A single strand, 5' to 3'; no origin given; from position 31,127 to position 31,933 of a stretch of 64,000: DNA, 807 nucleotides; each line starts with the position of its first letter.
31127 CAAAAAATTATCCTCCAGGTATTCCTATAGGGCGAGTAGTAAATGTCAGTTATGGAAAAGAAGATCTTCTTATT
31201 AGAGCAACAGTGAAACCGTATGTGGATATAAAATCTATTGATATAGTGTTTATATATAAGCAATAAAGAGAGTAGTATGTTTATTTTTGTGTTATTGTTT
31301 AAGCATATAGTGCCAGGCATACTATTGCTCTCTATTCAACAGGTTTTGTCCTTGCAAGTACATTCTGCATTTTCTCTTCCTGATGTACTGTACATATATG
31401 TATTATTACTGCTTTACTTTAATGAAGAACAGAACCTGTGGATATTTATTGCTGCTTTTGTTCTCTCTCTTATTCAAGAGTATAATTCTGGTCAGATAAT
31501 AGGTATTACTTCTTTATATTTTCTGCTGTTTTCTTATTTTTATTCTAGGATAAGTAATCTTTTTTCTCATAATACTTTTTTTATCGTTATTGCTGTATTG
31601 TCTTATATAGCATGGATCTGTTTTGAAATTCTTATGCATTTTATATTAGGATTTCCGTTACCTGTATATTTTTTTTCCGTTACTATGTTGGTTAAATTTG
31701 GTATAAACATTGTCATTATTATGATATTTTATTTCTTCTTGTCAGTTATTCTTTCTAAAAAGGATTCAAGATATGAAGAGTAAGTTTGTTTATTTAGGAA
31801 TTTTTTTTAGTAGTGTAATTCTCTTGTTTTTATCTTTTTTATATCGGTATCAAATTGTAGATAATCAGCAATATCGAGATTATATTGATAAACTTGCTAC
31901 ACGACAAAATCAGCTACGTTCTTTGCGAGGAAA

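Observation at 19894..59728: Two near-identical 1214-bp IS481-like copies in inverted orientation bracket ~37 kb that includes essential genes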

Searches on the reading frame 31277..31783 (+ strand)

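Call 11: search_protein_families(library=ncbifam, proteins=[window:31277-31783:+], max_evalue=0.00001)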
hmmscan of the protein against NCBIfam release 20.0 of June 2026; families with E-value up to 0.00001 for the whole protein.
window:31277-31783:+ (168 aa): 0 families

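Call 57: search_protein_families(library=pfam, proteins=[window:31277-31783:+], max_evalue=0.01)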
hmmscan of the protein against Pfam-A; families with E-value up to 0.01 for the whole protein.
window:31277-31783:+ (168 aa): 1 family
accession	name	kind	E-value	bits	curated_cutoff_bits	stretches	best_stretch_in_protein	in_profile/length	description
PF04093.17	MreD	-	0.0015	19.1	24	1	19-155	15-155/158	rod shape-determining protein MreD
